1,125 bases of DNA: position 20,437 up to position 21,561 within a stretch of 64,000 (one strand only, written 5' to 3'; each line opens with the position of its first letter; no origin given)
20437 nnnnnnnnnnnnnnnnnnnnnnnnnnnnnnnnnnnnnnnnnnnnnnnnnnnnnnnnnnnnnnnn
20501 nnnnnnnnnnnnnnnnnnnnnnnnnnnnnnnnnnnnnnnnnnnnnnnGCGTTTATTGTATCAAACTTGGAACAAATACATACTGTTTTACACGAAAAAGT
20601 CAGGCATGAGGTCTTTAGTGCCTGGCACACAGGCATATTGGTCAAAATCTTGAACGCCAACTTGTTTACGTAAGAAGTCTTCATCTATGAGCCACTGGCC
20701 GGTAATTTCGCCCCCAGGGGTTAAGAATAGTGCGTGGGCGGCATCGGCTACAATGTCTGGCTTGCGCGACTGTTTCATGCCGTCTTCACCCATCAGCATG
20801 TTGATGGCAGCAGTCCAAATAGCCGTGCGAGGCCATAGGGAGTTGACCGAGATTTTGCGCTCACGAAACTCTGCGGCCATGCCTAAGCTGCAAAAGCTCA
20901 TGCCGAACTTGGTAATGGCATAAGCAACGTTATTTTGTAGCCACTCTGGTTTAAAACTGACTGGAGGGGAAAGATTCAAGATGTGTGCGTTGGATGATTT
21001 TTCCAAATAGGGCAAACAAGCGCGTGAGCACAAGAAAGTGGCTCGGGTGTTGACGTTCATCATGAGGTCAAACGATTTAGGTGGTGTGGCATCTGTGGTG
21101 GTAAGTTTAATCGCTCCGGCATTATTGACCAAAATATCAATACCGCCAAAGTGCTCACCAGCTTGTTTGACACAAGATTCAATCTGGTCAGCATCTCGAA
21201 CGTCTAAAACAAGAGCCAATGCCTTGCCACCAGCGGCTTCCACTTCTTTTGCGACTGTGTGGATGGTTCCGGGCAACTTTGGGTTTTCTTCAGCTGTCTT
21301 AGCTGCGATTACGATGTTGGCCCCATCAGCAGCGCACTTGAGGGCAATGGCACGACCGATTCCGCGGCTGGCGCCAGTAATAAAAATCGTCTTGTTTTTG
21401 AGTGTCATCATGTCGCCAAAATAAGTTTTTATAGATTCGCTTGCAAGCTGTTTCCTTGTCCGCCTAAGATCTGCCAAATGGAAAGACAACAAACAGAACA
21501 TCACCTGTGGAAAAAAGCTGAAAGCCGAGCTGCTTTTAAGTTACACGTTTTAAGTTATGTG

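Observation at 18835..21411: Thaumatin-like cysteine-rich lipoprotein in a co-directional SDR / thaumatin-like / aldehyde dehydrogenase cluster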

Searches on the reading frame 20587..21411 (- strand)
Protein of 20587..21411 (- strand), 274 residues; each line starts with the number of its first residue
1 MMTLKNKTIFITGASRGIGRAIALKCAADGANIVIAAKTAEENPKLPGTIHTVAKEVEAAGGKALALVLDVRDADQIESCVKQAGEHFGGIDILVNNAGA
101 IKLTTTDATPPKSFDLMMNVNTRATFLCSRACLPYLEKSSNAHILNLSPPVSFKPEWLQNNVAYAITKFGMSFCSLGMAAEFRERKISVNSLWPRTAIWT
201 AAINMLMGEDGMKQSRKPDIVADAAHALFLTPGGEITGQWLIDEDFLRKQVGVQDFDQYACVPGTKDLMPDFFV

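Call 3: search_protein_families(library=pfam, proteins=[window:20587-21411:-], max_evalue=1)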
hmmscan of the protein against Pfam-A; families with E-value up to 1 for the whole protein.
window:20587-21411:- (274 aa): 3 families
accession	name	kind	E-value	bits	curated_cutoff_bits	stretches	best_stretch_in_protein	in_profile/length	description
PF00106.31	adh_short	-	2.6e-40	138.4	26.6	1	7-194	1-179/195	short chain dehydrogenase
PF13561.12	adh_short_C2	-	1.3e-32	113.8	27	1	13-216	1-194/236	Enoyl-(Acyl carrier protein) reductase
PF08659.16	KR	-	1.2e-06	29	22.6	1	8-122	2-113/180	KR domain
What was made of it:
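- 20587..21411 (-): SDR-family oxidoreductase (274 aa), the upstream neighbour. It is not functionally tied to the thaumatin gene. Pfam adh_short at E 2.6e-40 (call 3).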

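Call 4: search_protein_families(library=ncbifam, proteins=[window:20587-21411:-], max_evalue=0.1)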
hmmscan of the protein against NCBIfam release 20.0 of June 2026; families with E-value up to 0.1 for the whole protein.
window:20587-21411:- (274 aa): 229 families (the best 25 are shown)
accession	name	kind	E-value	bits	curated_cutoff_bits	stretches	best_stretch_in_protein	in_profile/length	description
NF006133.0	PRK08278.1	subfamily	5.1e-123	409.4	250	1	2-274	2-273/278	SDR family oxidoreductase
NF005559.1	PRK07231.1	subfamily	1.4e-36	126.3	215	1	4-215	2-203/249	glucose 1-dehydrogenase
NF004791.0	PRK06138.1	equivalog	1.6e-35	122.6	312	1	2-210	1-198/252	SDR family oxidoreductase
NF005806.0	PRK07666.1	equivalog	1.6e-35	122.5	286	1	1-210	2-202/239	3-ketoacyl-ACP reductase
TIGR03971.1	SDR_subfam_1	subfamily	7.1e-35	120.6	300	1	4-203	1-203/271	mycofactocin-coupled SDR family oxidoreductase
NF004825.0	PRK06181.1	equivalog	9.1e-33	113.7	215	1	1-195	1-186/268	SDR family oxidoreductase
NF005681.0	PRK07478.1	subfamily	1.4e-32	113.1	267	1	1-206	1-198/254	SDR family oxidoreductase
NF009468.0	PRK12826.1-4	equivalog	1.2e-31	110.3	318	1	2-212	3-202/256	SDR family oxidoreductase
NF005853.0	PRK07774.1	equivalog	2.2e-31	109.2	303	1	2-209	2-199/250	SDR family oxidoreductase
NF009093.0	PRK12429.1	subfamily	4.3e-31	108.1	258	1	2-194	1-184/259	3-hydroxybutyrate dehydrogenase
NF005909.0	PRK07890.1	subfamily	4.4e-31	108.1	258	1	2-218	3-209/260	short chain dehydrogenase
NF012208.0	SDR_dihy_bifunc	exception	4.7e-31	108.1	325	1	10-241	2-225/233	bifunctional dihydropteridine reductase/dihydrofolate reductase TmpR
NF005594.0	PRK07326.1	equivalog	1.1e-29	103.6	271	1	1-196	1-185/237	SDR family oxidoreductase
NF006493.1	PRK08936.1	subfamily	1.5e-29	103.1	420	1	3-200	4-193/261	glucose-1-dehydrogenase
TIGR01830.1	3oxo_ACP_reduc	equivalog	1.6e-29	103.3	297.75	1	10-194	2-178/239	3-oxoacyl-[acyl-carrier-protein] reductase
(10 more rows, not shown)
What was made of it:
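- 20587..21411 (-): NCBIfam PRK08278 at 409 bits against a cut-off of 250 (call 4).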

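Call 67: find_related_loci(query=window:20587-21411:-, collection=metagenome_contigs, flank=6000)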
Query window:20587-21411:- (274 aa) in metagenome_contigs; peptide patterns used: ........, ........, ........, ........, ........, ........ (x = any residue, [..] = any of these).
99 stretches matched a pattern; 29 encode a relative of the query (tblastn E <= 1e-3); 29 distinct loci.
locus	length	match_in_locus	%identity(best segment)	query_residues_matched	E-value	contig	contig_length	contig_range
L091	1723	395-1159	56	4-259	2e-95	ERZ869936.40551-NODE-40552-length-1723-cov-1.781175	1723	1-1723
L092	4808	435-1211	44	4-266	4e-68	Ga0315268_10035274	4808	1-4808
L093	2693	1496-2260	44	4-261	2e-68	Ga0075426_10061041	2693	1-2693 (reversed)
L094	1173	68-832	46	4-261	1e-71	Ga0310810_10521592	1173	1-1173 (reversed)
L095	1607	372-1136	46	6-265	2e-69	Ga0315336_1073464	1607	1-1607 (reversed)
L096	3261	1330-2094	43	4-261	6e-66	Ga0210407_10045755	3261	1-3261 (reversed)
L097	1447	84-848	43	4-261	2e-68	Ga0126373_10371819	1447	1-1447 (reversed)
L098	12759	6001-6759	42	4-259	3e-64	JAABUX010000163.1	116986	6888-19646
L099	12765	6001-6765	43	4-261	3e-64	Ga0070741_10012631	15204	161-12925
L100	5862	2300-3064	43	6-265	1e-62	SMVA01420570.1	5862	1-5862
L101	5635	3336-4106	43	6-270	9e-62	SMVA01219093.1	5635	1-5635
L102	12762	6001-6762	42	6-264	9e-61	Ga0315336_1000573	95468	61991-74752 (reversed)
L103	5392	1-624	42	49-259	3e-47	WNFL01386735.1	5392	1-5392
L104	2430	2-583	41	65-261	1e-43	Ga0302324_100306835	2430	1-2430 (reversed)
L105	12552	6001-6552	30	2-194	8e-20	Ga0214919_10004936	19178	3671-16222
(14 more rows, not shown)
